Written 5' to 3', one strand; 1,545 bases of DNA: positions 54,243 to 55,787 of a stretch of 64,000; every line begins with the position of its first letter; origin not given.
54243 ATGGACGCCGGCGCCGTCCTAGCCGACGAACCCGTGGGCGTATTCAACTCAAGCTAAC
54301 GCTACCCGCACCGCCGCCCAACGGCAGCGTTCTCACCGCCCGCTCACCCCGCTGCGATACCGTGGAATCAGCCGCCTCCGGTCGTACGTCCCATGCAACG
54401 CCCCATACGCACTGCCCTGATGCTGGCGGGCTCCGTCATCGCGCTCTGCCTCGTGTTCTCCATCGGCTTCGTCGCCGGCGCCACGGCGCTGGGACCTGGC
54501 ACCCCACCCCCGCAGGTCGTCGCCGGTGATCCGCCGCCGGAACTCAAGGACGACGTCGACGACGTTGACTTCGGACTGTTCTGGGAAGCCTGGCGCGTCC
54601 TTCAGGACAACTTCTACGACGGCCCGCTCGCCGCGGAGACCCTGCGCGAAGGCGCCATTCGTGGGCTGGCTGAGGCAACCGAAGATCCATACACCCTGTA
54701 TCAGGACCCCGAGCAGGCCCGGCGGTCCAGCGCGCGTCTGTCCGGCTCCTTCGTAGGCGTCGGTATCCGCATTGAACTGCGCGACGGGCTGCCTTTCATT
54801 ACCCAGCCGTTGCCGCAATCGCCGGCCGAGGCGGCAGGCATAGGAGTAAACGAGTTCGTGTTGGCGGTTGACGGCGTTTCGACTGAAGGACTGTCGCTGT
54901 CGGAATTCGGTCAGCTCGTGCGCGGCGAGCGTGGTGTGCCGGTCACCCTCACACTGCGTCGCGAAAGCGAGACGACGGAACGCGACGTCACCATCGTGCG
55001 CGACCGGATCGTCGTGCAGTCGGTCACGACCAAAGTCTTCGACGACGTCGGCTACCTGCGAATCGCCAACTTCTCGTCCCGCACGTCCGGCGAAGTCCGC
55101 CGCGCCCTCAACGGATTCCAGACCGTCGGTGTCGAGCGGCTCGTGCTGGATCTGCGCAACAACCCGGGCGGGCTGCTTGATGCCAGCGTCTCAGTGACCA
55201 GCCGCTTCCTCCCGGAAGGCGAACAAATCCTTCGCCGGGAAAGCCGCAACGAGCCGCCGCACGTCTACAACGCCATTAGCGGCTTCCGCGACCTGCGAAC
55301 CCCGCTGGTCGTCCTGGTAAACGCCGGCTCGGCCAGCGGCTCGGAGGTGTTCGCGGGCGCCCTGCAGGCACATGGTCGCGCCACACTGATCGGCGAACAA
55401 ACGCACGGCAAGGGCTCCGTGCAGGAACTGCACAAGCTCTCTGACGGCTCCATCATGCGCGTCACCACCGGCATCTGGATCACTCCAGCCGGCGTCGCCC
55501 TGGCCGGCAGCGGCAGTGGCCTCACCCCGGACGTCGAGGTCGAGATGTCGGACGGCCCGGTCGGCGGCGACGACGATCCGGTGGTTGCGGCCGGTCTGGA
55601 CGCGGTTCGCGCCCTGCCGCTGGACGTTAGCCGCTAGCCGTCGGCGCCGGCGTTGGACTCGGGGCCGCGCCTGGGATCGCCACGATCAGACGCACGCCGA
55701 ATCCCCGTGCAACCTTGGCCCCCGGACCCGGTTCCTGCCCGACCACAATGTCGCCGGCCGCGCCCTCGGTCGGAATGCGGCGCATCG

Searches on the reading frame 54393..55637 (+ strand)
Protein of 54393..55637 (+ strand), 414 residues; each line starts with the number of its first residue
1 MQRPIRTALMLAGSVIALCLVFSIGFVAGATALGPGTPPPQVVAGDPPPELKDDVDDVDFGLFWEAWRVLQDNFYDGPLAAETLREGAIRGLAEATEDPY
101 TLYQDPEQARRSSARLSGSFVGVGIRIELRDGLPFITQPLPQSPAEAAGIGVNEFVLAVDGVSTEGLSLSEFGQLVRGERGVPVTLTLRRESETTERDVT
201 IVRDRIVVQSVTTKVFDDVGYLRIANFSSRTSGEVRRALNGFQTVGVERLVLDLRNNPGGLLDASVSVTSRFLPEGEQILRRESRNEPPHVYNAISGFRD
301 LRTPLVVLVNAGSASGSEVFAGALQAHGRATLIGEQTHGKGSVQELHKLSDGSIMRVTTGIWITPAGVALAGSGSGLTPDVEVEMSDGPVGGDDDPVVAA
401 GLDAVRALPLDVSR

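Call 26: search_protein_families(library=ncbifam, proteins=[window:54393-55637:+], max_evalue=0.00001)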
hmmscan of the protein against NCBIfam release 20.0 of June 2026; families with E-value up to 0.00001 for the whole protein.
window:54393-55637:+ (414 aa): 11 families
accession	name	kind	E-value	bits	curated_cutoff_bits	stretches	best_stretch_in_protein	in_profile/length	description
NF052377.1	lmo1851_S41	exception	2.2e-82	277.2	725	1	56-386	43-370/468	lmo1851 family serine protease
TIGR00225.1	prc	subfamily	1.5e-75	254.3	218.6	1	81-387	11-318/335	C-terminal processing peptidase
NF045588.1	Cterm_S41_CtpA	exception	4.8e-70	236.5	625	1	65-385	55-378/401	carboxyl-terminal processing protease CtpA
TIGR03900.1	prc_long_Delta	hypoth_equivalog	3.8e-68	230.4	660.95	1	88-383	108-404/973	MXAN_5808 family serine peptidase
NF045590.1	Cterm_S41_CtpC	exception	1.7e-67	228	665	1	63-387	58-382/418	carboxyl-terminal processing protease CtpC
NF045589.1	Cterm_S41_CtpB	exception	3e-67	227.1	633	1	88-387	84-384/416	carboxyl-terminal processing protease CtpB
NF045591.1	Cterm_S41_CtpZ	exception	1.5e-58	198.5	525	1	70-400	60-392/403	carboxyl-terminal processing protease CtpZ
NF051464.1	tail_spec_CT441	exception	4.8e-40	137.9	700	1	92-370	219-514/645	tail-specific protease Tsp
NF008388.1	PRK11186.1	exception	3.4e-33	114.9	825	1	98-349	223-486/663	carboxy terminal-processing peptidase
NF058627.1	S41_Gfo1087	equivalog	9.5e-14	51.2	455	1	140-341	141-367/489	GFO_1087 family putative carboxy terminal peptidase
NF033424.1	chlamy_CPAF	equivalog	2.1e-10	39.9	250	0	303-386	457-541/564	protease-like activity factor CPAF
